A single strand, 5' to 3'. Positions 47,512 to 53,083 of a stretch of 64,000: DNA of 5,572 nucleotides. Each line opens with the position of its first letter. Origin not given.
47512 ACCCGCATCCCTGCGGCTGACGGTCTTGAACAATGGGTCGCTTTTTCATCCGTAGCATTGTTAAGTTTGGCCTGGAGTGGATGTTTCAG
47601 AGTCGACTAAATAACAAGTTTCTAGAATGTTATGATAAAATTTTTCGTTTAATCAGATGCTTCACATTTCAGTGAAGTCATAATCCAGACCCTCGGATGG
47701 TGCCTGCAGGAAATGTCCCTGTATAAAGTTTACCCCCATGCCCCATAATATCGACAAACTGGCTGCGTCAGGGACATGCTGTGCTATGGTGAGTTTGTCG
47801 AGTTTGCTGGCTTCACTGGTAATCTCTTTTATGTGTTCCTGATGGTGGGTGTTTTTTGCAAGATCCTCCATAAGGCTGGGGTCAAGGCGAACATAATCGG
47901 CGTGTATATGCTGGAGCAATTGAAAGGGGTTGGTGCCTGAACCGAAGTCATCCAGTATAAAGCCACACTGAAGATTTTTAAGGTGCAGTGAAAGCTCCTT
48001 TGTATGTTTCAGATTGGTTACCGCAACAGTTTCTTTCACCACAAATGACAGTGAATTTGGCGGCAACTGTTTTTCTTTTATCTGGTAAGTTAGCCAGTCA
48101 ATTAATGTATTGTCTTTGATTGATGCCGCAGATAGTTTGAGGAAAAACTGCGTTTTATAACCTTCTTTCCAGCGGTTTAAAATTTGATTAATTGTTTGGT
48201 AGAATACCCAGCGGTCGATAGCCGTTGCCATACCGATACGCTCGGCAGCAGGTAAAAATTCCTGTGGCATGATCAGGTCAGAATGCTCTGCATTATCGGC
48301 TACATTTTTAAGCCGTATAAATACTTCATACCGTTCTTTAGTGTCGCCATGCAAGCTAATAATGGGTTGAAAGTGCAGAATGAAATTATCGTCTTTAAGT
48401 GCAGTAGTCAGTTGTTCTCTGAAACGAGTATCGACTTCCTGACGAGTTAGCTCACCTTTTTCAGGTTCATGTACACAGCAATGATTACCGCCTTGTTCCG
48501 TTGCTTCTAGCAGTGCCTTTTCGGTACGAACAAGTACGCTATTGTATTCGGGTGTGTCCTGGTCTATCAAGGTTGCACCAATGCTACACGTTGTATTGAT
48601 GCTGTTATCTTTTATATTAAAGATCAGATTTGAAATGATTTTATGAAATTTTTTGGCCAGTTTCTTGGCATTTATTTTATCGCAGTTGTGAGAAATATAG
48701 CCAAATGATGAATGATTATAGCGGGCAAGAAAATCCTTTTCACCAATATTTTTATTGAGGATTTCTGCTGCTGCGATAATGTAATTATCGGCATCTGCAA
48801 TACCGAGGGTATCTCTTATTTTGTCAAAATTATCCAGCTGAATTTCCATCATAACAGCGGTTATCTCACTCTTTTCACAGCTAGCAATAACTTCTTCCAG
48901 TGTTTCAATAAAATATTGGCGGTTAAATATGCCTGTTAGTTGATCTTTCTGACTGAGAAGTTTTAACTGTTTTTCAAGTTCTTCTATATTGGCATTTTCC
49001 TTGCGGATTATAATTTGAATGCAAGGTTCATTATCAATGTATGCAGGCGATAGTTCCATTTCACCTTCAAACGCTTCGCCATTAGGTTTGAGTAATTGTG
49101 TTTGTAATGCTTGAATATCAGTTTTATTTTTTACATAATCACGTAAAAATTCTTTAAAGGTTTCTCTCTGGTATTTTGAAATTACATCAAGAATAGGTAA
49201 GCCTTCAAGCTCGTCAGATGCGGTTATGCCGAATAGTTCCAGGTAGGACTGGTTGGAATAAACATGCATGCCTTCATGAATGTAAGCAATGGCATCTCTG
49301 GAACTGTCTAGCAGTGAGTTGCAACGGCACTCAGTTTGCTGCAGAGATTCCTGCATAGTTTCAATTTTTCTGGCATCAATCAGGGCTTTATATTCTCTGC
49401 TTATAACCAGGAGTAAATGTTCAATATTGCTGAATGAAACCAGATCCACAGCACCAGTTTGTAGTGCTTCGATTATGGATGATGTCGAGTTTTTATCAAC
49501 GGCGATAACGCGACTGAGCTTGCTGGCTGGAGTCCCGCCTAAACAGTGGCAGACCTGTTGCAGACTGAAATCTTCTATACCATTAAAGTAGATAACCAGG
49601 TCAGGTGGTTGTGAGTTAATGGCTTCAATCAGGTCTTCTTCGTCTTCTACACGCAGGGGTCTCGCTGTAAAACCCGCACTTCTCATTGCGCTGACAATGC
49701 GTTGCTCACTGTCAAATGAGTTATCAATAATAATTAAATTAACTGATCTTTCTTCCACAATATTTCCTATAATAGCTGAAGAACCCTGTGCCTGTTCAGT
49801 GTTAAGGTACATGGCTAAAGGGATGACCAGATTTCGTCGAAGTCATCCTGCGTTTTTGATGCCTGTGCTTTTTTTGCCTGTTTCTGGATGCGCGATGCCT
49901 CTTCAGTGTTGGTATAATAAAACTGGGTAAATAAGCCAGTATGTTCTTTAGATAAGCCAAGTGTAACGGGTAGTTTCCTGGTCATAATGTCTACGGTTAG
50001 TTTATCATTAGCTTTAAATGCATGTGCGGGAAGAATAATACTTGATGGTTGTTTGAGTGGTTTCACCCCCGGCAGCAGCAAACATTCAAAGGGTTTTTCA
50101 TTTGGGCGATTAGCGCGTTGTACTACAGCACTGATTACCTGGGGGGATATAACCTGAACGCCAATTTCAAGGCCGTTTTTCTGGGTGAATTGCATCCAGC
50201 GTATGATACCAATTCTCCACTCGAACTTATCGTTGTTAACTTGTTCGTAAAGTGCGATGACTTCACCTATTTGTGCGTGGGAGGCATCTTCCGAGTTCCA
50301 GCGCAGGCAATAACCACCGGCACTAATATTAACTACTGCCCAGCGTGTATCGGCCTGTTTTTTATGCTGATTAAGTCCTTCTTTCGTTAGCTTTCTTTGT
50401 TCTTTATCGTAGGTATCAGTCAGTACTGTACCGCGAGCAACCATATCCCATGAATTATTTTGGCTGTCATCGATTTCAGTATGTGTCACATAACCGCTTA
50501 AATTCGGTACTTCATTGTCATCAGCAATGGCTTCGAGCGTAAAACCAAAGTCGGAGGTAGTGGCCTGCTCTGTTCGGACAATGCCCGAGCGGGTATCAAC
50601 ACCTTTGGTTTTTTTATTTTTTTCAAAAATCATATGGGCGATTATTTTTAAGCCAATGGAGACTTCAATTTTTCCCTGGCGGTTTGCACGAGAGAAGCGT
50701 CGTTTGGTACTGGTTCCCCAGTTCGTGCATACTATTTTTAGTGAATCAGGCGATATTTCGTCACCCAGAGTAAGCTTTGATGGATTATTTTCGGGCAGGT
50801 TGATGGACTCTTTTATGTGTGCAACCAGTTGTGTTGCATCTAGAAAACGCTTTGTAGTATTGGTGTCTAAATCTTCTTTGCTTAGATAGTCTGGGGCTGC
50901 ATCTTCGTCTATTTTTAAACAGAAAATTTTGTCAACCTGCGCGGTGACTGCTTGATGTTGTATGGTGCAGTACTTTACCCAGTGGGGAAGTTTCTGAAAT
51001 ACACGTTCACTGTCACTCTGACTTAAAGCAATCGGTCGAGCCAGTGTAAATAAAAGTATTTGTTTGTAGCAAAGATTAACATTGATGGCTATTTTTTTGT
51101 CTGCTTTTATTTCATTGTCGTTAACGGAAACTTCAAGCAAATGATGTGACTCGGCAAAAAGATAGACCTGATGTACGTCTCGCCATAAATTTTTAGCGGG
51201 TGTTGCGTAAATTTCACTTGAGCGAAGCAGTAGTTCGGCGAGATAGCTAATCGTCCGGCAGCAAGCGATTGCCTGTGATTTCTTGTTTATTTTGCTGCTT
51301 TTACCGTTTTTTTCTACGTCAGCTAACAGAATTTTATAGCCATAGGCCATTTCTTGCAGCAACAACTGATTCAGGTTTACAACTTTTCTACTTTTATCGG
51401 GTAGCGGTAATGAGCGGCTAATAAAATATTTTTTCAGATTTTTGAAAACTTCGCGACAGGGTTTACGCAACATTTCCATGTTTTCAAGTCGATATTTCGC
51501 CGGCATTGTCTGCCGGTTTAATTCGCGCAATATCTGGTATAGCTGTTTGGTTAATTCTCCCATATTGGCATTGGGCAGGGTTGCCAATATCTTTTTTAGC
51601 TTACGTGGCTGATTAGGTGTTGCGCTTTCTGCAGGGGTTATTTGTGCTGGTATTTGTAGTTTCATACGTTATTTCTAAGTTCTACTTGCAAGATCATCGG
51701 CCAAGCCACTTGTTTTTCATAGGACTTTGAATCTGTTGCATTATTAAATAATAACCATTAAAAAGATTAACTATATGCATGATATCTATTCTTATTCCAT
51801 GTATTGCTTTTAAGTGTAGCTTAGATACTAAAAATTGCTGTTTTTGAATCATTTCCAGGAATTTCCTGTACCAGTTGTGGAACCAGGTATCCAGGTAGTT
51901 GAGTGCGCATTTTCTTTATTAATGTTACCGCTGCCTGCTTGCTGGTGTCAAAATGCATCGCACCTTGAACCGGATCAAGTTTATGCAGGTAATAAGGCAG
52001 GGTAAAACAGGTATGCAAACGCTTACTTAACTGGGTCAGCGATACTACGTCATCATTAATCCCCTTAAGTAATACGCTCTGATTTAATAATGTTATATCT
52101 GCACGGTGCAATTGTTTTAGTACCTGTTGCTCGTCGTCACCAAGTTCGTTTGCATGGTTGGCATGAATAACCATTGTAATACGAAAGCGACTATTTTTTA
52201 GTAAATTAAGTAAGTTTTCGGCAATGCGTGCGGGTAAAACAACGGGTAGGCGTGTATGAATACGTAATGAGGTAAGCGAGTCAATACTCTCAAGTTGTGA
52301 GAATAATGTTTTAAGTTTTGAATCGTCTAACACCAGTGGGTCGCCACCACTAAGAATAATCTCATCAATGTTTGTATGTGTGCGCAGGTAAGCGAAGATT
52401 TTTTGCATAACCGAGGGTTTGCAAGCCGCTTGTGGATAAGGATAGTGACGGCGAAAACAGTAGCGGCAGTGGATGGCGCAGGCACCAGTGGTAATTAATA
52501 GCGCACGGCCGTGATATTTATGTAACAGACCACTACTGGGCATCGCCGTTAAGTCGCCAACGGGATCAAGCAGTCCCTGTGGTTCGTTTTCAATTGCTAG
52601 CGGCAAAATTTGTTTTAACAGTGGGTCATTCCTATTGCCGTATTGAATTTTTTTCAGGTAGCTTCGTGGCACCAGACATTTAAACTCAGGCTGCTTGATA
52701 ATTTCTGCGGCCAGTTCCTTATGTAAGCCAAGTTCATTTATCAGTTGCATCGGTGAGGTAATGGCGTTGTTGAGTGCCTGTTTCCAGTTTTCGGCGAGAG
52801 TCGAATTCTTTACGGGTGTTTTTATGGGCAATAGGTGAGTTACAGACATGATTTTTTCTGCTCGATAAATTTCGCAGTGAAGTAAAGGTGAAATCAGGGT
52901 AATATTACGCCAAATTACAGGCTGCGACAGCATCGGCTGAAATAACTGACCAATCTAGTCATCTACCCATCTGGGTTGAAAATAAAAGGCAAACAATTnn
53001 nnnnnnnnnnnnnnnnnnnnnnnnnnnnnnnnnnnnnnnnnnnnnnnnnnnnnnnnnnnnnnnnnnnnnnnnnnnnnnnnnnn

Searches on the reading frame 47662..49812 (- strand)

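Call 81: search_protein_families(library=pfam, proteins=[window:47662-49812:-], max_evalue=0.00001)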
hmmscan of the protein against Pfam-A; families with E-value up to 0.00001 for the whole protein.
window:47662-49812:- (716 aa): 3 families
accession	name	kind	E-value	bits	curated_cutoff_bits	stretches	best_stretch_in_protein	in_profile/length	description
PF00563.25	EAL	-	5.7e-50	170.3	31.3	1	466-705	2-236/236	EAL domain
PF00990.26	GGDEF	-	4.1e-27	95.4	23.8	1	289-443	3-160/161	Diguanylate cyclase, GGDEF domain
PF00989.32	PAS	-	2.4e-08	34.4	22.6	1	166-258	5-97/113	PAS fold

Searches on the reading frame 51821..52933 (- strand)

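Call 81: search_protein_families(library=pfam, proteins=[window:51821-52933:-], max_evalue=0.00001)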
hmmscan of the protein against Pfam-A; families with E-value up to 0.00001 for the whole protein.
window:51821-52933:- (370 aa): 1 family
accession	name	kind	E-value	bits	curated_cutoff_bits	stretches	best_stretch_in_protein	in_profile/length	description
PF04055.27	Radical_SAM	-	8.5e-08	33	29.5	1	147-295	2-157/166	Radical SAM superfamily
